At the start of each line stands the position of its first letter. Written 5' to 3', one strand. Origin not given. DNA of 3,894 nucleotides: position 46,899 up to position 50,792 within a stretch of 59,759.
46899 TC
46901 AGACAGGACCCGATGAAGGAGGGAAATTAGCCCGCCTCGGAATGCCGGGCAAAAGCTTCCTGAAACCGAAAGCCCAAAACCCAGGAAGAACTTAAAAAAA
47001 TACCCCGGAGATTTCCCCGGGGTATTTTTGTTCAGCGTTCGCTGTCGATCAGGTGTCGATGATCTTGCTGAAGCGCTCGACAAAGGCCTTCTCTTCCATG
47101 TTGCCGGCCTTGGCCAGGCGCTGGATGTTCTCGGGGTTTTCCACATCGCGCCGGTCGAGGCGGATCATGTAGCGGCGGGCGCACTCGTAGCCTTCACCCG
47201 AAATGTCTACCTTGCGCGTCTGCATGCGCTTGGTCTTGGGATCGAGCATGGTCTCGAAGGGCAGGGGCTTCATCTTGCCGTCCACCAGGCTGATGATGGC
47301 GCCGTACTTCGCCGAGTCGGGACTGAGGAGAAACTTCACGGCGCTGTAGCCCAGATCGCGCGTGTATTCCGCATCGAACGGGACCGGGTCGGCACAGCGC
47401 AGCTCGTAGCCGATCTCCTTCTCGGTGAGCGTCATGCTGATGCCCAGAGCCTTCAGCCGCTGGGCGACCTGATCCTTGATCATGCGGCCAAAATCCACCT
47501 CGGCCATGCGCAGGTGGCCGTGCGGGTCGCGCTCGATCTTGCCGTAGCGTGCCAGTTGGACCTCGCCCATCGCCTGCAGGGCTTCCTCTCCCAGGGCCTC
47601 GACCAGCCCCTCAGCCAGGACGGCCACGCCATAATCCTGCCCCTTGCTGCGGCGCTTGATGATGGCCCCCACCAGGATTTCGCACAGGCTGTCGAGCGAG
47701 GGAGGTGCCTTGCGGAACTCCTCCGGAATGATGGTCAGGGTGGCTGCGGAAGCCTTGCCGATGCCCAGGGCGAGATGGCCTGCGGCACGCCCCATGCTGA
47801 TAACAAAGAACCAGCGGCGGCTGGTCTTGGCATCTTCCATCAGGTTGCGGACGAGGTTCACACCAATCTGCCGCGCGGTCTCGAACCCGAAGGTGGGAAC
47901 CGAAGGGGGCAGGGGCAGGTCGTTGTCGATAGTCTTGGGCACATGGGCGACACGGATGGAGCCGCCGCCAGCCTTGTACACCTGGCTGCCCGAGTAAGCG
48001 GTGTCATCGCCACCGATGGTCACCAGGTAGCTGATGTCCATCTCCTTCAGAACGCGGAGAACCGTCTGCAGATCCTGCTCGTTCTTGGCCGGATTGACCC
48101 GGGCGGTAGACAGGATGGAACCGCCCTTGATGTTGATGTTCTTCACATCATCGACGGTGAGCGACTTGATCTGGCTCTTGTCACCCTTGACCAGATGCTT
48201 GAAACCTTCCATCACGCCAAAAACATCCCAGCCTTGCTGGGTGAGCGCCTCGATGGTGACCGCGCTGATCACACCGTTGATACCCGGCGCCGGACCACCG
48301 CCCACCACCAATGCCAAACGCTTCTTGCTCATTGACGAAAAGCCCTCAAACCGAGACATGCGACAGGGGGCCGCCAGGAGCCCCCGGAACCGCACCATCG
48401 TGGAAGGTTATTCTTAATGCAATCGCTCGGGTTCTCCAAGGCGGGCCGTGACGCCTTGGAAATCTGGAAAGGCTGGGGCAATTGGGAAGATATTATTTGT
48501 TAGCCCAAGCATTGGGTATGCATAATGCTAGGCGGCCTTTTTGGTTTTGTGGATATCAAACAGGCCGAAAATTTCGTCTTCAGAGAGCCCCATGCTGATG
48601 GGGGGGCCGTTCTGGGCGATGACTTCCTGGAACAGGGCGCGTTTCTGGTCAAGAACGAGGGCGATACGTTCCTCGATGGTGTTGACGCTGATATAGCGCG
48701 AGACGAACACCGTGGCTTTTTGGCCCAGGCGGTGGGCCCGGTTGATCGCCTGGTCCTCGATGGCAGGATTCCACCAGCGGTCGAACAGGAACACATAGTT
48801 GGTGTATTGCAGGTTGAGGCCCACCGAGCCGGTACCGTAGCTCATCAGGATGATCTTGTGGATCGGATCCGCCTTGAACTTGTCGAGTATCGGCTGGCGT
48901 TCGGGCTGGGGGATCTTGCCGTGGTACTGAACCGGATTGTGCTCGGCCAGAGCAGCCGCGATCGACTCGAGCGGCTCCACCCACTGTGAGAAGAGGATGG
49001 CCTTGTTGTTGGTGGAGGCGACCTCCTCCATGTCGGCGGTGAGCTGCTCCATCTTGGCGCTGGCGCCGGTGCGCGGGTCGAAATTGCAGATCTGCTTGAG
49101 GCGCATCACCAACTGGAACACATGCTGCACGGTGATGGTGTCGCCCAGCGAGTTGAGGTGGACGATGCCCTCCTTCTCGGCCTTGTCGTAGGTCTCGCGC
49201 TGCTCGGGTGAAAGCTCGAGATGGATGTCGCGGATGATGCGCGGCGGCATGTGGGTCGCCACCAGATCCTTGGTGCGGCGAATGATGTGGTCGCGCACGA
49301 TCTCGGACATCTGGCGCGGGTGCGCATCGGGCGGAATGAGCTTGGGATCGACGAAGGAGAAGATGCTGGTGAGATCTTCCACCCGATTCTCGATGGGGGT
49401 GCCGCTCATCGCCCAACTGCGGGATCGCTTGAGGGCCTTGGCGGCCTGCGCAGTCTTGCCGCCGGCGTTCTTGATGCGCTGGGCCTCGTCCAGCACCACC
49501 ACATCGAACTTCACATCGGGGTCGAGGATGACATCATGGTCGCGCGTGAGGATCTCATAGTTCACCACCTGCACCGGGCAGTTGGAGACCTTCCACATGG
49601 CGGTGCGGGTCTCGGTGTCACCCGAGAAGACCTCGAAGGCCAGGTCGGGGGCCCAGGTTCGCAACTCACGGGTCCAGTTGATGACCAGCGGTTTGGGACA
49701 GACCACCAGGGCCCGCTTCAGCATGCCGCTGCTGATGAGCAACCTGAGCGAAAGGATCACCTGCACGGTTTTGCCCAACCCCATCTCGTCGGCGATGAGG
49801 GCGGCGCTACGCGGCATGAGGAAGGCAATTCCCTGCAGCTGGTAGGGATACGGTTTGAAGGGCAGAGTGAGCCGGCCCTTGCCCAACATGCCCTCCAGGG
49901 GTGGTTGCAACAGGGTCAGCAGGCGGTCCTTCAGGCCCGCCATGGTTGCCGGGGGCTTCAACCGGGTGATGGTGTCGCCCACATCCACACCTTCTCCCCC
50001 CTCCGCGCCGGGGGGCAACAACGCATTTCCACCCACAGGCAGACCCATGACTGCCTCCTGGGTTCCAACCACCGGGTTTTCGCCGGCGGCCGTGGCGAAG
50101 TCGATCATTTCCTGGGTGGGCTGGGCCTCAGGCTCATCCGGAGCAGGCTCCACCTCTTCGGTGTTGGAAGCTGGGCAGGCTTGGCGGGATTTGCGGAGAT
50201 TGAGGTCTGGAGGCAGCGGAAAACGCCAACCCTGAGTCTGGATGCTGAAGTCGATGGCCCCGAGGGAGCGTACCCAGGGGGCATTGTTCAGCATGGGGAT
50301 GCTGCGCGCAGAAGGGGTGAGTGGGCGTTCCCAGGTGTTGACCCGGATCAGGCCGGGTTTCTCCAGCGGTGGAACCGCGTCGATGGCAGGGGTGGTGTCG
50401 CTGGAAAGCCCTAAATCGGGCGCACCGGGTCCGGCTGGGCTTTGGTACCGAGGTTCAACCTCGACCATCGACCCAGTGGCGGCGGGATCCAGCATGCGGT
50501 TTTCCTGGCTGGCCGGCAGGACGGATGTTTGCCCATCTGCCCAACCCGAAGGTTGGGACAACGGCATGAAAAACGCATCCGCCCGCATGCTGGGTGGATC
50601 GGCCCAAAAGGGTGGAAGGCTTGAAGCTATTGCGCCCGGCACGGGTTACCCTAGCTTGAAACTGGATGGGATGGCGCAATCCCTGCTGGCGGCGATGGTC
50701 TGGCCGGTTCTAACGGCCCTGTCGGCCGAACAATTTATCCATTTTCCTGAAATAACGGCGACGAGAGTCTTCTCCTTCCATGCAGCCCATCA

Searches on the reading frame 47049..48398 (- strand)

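Call 58: search_protein_families(library=pfam, proteins=[window:47049-48398:-], max_evalue=0.00001)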
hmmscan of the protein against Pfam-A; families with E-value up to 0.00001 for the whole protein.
window:47049-48398:- (449 aa): 1 family
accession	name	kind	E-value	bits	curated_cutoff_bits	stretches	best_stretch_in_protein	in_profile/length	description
PF00365.25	PFK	-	4.8e-52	177.5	30.9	1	28-357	2-277/277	Phosphofructokinase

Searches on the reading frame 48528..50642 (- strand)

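Call 67: search_protein_families(library=pfam, proteins=[window:48528-50642:-], max_evalue=0.00001)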
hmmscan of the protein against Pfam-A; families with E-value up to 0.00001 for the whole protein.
window:48528-50642:- (704 aa): 4 families
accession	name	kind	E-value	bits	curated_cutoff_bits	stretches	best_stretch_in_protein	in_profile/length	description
PF00176.29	SNF2-rel_dom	-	1e-45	156.6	24.9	2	267-434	1-181/290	SNF2-related domain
PF00271.37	Helicase_C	-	2.6e-17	63.5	23.5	1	542-640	12-110/110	Helicase conserved C-terminal domain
PF04851.21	ResIII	-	4.5e-08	33.6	22.5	1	263-417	3-163/164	Type III restriction enzyme, res subunit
PF00270.35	DEAD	-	6.9e-07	29.6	26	1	266-422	2-165/167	DEAD/DEAH box helicase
